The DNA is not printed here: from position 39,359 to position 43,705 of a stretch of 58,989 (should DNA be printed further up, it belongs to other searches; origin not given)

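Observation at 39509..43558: Single-polypeptide formate dehydrogenase with a GltD-like NAD(P)H flavoprotein module inserted into its N-terminal ferredoxin region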

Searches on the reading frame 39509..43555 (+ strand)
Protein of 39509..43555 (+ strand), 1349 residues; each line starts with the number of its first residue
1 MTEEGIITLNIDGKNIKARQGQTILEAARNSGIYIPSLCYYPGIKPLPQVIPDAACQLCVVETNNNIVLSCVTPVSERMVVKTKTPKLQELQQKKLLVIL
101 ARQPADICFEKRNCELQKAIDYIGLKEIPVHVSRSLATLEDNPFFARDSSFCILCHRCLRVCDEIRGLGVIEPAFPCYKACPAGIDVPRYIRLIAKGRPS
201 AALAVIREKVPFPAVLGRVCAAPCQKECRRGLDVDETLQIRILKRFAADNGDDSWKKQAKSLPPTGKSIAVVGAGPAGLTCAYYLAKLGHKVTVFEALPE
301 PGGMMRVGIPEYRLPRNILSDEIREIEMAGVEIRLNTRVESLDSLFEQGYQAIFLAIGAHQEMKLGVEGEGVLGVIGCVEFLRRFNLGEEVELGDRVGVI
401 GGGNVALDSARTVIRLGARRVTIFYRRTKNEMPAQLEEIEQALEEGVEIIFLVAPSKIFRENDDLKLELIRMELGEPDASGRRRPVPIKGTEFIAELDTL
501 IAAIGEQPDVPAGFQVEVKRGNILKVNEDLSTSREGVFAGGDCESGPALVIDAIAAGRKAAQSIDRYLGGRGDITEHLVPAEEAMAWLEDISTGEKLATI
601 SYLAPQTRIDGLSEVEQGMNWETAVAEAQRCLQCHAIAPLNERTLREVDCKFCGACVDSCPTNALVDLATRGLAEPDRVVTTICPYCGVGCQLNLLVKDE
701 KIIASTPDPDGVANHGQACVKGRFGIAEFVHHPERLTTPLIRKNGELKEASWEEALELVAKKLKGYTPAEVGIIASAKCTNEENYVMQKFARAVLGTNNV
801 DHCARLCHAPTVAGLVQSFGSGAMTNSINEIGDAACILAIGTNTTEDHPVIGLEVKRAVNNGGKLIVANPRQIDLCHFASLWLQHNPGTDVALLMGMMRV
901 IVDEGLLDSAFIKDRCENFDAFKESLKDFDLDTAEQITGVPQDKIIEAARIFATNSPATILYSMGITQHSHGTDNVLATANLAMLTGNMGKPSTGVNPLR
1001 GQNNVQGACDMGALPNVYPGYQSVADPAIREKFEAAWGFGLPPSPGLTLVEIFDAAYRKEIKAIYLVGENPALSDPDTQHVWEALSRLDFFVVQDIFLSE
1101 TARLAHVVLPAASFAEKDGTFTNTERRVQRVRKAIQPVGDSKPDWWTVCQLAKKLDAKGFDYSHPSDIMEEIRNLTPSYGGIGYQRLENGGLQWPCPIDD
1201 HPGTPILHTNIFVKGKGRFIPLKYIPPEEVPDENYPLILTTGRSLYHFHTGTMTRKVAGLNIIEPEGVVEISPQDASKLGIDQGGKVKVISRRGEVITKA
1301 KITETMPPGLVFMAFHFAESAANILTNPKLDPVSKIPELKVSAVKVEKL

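Call 5: search_protein_families(library=pfam, proteins=[window:39509-43555:+], max_evalue=0.01)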
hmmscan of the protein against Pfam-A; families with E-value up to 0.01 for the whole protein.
window:39509-43555:+ (1349 aa): 22 families
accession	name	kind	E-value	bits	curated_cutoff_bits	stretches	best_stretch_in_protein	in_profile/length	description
PF00384.28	Molybdopterin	-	1.7e-80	271.2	24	1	735-1154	1-353/353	Molybdopterin oxidoreductase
PF01568.27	Molydop_binding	-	1.8e-33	115.3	26.8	1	1237-1341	1-108/110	Molydopterin dinucleotide binding domain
PF07992.20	Pyr_redox_2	-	5.2e-33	115.1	26.1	1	268-557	2-291/291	Pyridine nucleotide-disulphide oxidoreductase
PF04879.21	Molybdop_Fe4S4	-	8.8e-19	67.7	22.7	1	678-727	2-51/55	Molybdopterin oxidoreductase Fe4S4 domain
PF14691.11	Fer4_20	-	1.3e-18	67.3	25.8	1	176-251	31-108/113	Dihydroprymidine dehydrogenase domain II, 4Fe-4S cluster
PF13510.11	Fer2_4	-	9.7e-16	58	22.8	1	7-85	4-81/82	2Fe-2S iron-sulfur cluster binding domain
PF00070.33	Pyr_redox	-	8.4e-13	49.1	22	1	269-342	2-66/82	Pyridine nucleotide-disulphide oxidoreductase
PF13450.12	NAD_binding_8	-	5.3e-11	43.1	21.9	1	271-306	1-36/68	NAD(P)-binding Rossmann-like domain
PF01266.30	DAO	-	4.2e-09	36.8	27.9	1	269-303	2-37/353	FAD dependent oxidoreductase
PF13738.12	Pyr_redox_3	-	1e-07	32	30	0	394-442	164-221/305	Pyridine nucleotide-disulphide oxidoreductase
PF01946.23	Thi4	-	4.7e-07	29.7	26.2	1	268-308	19-60/235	Thi4 family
PF01593.30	Amino_oxidase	-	9.3e-07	28.9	19.8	1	277-305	2-30/443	Flavin containing amine oxidoreductase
PF00037.32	Fer4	-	2.5e-06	27.5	21.1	1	649-665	7-23/24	4Fe-4S binding domain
PF13241.12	NAD_binding_7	-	2.2e-05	25.4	22.1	0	395-453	8-65/104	Putative NAD(P)-binding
PF03486.20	HI0933_like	-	5e-05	23.3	50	1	268-302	2-36/244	HI0933-like protein Rossmann domain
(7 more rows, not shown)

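Call 6: search_protein_families(library=ncbifam, proteins=[window:39509-43555:+], max_evalue=0.001)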
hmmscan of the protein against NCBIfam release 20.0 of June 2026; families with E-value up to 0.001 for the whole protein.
window:39509-43555:+ (1349 aa): 95 families (the best 25 are shown)
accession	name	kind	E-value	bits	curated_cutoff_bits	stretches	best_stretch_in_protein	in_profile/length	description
TIGR01591.1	Fdh-alpha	equivalog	1.9e-268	892.1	666.25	1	682-1346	1-672/672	formate dehydrogenase subunit alpha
NF047855.1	AssmNtatRedNasC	equivalog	2.9e-161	538.2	1100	1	676-1347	17-707/708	assimilatory nitrate reductase catalytic subunit NasC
NF009454.0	PRK12814.1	equivalog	4.1e-158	527.7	916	2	176-653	103-590/657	putative NADPH-dependent glutamate synthase small subunit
NF009410.0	PRK12771.1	subfamily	7.8e-139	463.8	516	1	174-691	47-548/566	NAD(P)-binding protein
NF009414.0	PRK12778.1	equivalog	3.4e-111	372.8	1103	1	173-568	337-749/752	bifunctional dihydroorotate dehydrogenase B NAD binding subunit/NADPH-dependent glutamate synthase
NF041323.1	Nitr_red_NasA_Halo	equivalog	2.3e-106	356.9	1000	1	687-1346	3-672/673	assimilatory nitrate reductase NasA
TIGR03315.1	Se_ygfK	equivalog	3.6e-102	342.5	835.3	1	176-689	446-928/1012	putative selenate reductase subunit YgfK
TIGR01316.1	gltA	equivalog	2.7e-101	339.6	471.75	1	173-568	34-449/449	NADPH-dependent glutamate synthase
TIGR01701.1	Fdhalpha-like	subfamily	1.3e-99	334.4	582.15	1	734-1347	98-742/744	FdhF/YdeP family oxidoreductase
NF010055.0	PRK13532.1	equivalog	4.8e-97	326.1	904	3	682-916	45-291/830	nitrate reductase catalytic subunit NapA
TIGR01706.1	NAPA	equivalog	1.2e-92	311.6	930.55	3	682-916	45-291/830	periplasmic nitrate reductase subunit alpha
TIGR01553.1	formate-DH-alph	equivalog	3.4e-89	299.9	814.2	4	679-913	44-301/1009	formate dehydrogenase-N subunit alpha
NF041513.1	formate_DH_Act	exception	8.1e-82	275.5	1400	4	643-912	10-291/1067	formate dehydrogenase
NF010590.0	PRK13984.1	equivalog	1.9e-79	267.4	946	1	177-569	198-607/611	putative oxidoreductase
TIGR01318.1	gltD_gamma_fam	subfamily_domain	3.6e-78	263.2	482.95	1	177-569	50-466/467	glutamate synthase, small subunit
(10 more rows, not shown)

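Call 9: find_homologous_proteins(query=window:39509-43555:+, max_evalue=1e-30)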
Query window:39509-43555:+ (1349 aa): 7989 proteins with E <= 1e-30 among 8000 candidates; the best 120 are listed.
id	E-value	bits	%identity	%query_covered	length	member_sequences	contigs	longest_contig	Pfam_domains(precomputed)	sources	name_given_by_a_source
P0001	0.0e+0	3106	100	100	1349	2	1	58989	PF13241.13,PF00384.28,PF13450.13,PF07992.21,PF00070.34,PF01946.24,PF01266.31,PF13510.12,PF01593.31,PF14691.12,PF00037.33,PF13738.13,PF01568.28,PF04879.22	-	-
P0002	0.0e+0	2830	90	100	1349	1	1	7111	PF01946.24,PF01266.31,PF13510.12,PF00384.28,PF13450.13,PF14691.12,PF07992.21,PF00070.34,PF13738.13,PF01568.28,PF04879.22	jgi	jgi:formate dehydrogenase alpha subunit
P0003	0.0e+0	2815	89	100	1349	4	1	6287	PF00384.28,PF13450.13,PF07992.21,PF00070.34,PF01946.24,PF01266.31,PF13510.12,PF01593.31,PF14691.12,PF13738.13,PF01568.28,PF04879.22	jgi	-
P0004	0.0e+0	2809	89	100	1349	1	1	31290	PF00384.28,PF13450.13,PF07992.21,PF00070.34,PF01946.24,PF01266.31,PF13510.12,PF01593.31,PF14691.12,PF13738.13,PF01568.28,PF04879.22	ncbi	ncbi:MAG: formate dehydrogenase subunit alpha [Dehalococcoidia bacterium]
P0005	0.0e+0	2783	89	100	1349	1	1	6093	PF00384.28,PF13450.13,PF07992.21,PF00070.34,PF01946.24,PF01266.31,PF13510.12,PF01593.31,PF14691.12,PF13738.13,PF01568.28,PF04879.22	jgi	jgi:formate dehydrogenase alpha subunit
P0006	0.0e+0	2764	87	100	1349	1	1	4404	PF00384.28,PF13450.13,PF07992.21,PF00070.34,PF01946.24,PF01266.31,PF13510.12,PF01593.31,PF14691.12,PF13738.13,PF01568.28,PF04879.22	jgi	-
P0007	0.0e+0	2755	87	100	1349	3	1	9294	PF00384.28,PF13450.13,PF07992.21,PF00070.34,PF01946.24,PF01266.31,PF13510.12,PF01593.31,PF14691.12,PF13738.13,PF01568.28,PF04879.22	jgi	-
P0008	0.0e+0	2747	86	100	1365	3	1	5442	PF00384.28,PF13450.13,PF07992.21,PF00070.34,PF01946.24,PF01266.31,PF13510.12,PF01593.31,PF14691.12,PF13738.13,PF01568.28,PF04879.22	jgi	jgi:formate dehydrogenase alpha subunit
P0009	0.0e+0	2738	87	100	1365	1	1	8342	PF01946.24,PF01266.31,PF13510.12,PF00384.28,PF13450.13,PF14691.12,PF07992.21,PF00070.34,PF13738.13,PF01568.28,PF04879.22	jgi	jgi:formate dehydrogenase alpha subunit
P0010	0.0e+0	2725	86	100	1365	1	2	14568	PF13241.13,PF00384.28,PF13450.13,PF07992.21,PF00070.34,PF03486.21,PF01946.24,PF01266.31,PF13510.12,PF01593.31,PF14691.12,PF13738.13,PF01568.28,PF04879.22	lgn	-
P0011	0.0e+0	2718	86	100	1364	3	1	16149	PF00384.28,PF13450.13,PF07992.21,PF00070.34,PF01946.24,PF01266.31,PF13510.12,PF01593.31,PF14691.12,PF13738.13,PF01568.28,PF04879.22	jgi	jgi:formate dehydrogenase alpha subunit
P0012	0.0e+0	2718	86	100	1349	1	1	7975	PF00384.28,PF13450.13,PF07992.21,PF00070.34,PF01946.24,PF01266.31,PF13510.12,PF14691.12,PF00037.33,PF13738.13,PF01568.28,PF04879.22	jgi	-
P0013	0.0e+0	2707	86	100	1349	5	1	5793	PF13241.13,PF00384.28,PF13450.13,PF07992.21,PF00070.34,PF01946.24,PF01266.31,PF13510.12,PF01593.31,PF14691.12,PF02826.26,PF13738.13,PF01568.28,PF04879.22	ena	-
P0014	0.0e+0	2707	85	100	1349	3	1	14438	PF00384.28,PF13450.13,PF07992.21,PF00070.34,PF01946.24,PF01266.31,PF13510.12,PF01593.31,PF14691.12,PF02826.26,PF13738.13,PF01568.28,PF04879.22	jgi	jgi:formate dehydrogenase alpha subunit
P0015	0.0e+0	2707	85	100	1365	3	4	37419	PF00384.28,PF13450.13,PF07992.21,PF00070.34,PF03486.21,PF12831.14,PF01946.24,PF01266.31,PF13510.12,PF01593.31,PF14691.12,PF00037.33,PF13738.13,PF01568.28,PF04879.22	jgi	-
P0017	0.0e+0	2704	86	100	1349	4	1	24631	PF13241.13,PF00384.28,PF13450.13,PF07992.21,PF00070.34,PF01946.24,PF01266.31,PF13510.12,PF01593.31,PF14691.12,PF00037.33,PF13738.13,PF01568.28,PF01262.28,PF04879.22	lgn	-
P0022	0.0e+0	2692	85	100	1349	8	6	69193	PF00384.28,PF13450.13,PF07992.21,PF00070.34,PF01946.24,PF01266.31,PF13510.12,PF01593.31,PF14691.12,PF00037.33,PF13738.13,PF01568.28,PF01262.28,PF04879.22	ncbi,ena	-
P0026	0.0e+0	2675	85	100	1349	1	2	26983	PF00384.28,PF13450.13,PF07992.21,PF00070.34,PF01946.24,PF01266.31,PF13510.12,PF14691.12,PF00037.33,PF02826.26,PF13738.13,PF01568.28,PF04879.22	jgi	jgi:formate dehydrogenase alpha subunit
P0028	0.0e+0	2668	85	100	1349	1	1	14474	PF00384.28,PF13450.13,PF07992.21,PF00070.34,PF12831.14,PF01946.24,PF01266.31,PF13510.12,PF14691.12,PF13738.13,PF01568.28,PF01262.28,PF04879.22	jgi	jgi:formate dehydrogenase alpha subunit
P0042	0.0e+0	2650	84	100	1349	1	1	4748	PF00384.28,PF13450.13,PF07992.21,PF00070.34,PF01946.24,PF01266.31,PF13510.12,PF01593.31,PF14691.12,PF00037.33,PF13738.13,PF01568.28,PF04879.22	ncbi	-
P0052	0.0e+0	2647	83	100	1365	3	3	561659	PF00384.28,PF13450.13,PF07992.21,PF00070.34,PF01946.24,PF01266.31,PF13510.12,PF14691.12,PF00037.33,PF13738.13,PF01568.28,PF04879.22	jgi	jgi:formate dehydrogenase alpha subunit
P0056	0.0e+0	2638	83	100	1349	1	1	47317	PF01266.31,PF13510.12,PF00384.28,PF13450.13,PF14691.12,PF07992.21,PF00070.34,PF00037.33,PF01568.28,PF04879.22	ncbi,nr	ncbi:MAG: formate dehydrogenase subunit alpha [Dehalococcoidia bacterium]|nr:formate dehydrogenase s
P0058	0.0e+0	2637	83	100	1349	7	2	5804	PF01946.24,PF01266.31,PF13510.12,PF00384.28,PF13450.13,PF14691.12,PF07992.21,PF00070.34,PF13738.13,PF01568.28,PF04879.22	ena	-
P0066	0.0e+0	2613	83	100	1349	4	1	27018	PF00384.28,PF13450.13,PF07992.21,PF00070.34,PF01946.24,PF01266.31,PF13510.12,PF01593.31,PF14691.12,PF13738.13,PF01568.28,PF04879.22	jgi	jgi:formate dehydrogenase alpha subunit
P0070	0.0e+0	2608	82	100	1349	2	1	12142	PF13241.13,PF00384.28,PF13450.13,PF07992.21,PF00070.34,PF03486.21,PF01946.24,PF01266.31,PF13510.12,PF01593.31,PF14691.12,PF00890.31,PF02826.26,PF13738.13,PF01568.28,PF04879.22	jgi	jgi:formate dehydrogenase alpha subunit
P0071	0.0e+0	2604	82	100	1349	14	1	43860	PF00384.28,PF13450.13,PF07992.21,PF00070.34,PF01946.24,PF01266.31,PF13510.12,PF01593.31,PF14691.12,PF13738.13,PF01568.28,PF04879.22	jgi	jgi:formate dehydrogenase alpha subunit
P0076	0.0e+0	2597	82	100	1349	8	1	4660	PF00384.28,PF13450.13,PF07992.21,PF00070.34,PF01946.24,PF01266.31,PF13510.12,PF14691.12,PF00037.33,PF13738.13,PF01568.28,PF04879.22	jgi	-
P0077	0.0e+0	2597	82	100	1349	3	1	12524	PF00384.28,PF13450.13,PF07992.21,PF00070.34,PF03486.21,PF12831.14,PF01946.24,PF01266.31,PF13510.12,PF01593.31,PF14691.12,PF00037.33,PF13738.13,PF01568.28,PF04879.22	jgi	jgi:formate dehydrogenase alpha subunit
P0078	0.0e+0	2594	81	100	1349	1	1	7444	PF00384.28,PF13450.13,PF07992.21,PF00070.34,PF01946.24,PF01266.31,PF13510.12,PF01593.31,PF14691.12,PF00037.33,PF13738.13,PF01568.28,PF04879.22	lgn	-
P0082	0.0e+0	2584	82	100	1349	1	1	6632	PF00384.28,PF13450.13,PF07992.21,PF00070.34,PF03486.21,PF01946.24,PF01266.31,PF13510.12,PF14691.12,PF02826.26,PF13738.13,PF01568.28,PF04879.22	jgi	-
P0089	0.0e+0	2569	82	100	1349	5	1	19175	PF00384.28,PF13450.13,PF07992.21,PF00070.34,PF03486.21,PF12831.14,PF01946.24,PF01266.31,PF13510.12,PF01593.31,PF14691.12,PF00890.31,PF02826.26,PF13738.13,PF01568.28,PF04879.22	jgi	-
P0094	0.0e+0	2555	81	100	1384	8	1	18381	PF13241.13,PF00384.28,PF13450.13,PF07992.21,PF00070.34,PF01946.24,PF01266.31,PF13510.12,PF14691.12,PF13738.13,PF01568.28,PF04879.22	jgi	jgi:formate dehydrogenase alpha subunit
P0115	0.0e+0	2511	78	100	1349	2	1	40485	PF00384.28,PF13450.13,PF07992.21,PF00070.34,PF12831.14,PF01946.24,PF01266.31,PF13510.12,PF01593.31,PF14691.12,PF13738.13,PF01568.28,PF01262.28,PF04879.22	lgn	-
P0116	0.0e+0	2509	79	100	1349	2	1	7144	PF00384.28,PF13450.13,PF07992.21,PF00070.34,PF01946.24,PF01266.31,PF13510.12,PF14691.12,PF02826.26,PF13738.13,PF01568.28,PF01262.28,PF04879.22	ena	-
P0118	0.0e+0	2485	78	100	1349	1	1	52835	PF00384.28,PF13450.13,PF07992.21,PF00070.34,PF03486.21,PF01946.24,PF01266.31,PF13510.12,PF01593.31,PF14691.12,PF00890.31,PF13738.13,PF01568.28,PF04879.22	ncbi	ncbi:MAG: formate dehydrogenase subunit alpha [Dehalococcoidia bacterium]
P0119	0.0e+0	2480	78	99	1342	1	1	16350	PF01266.31,PF13510.12,PF00384.28,PF13450.13,PF14691.12,PF07992.21,PF00070.34,PF00037.33,PF13738.13,PF01568.28,PF04879.22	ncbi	ncbi:MAG: formate dehydrogenase subunit alpha [Dehalococcoidia bacterium]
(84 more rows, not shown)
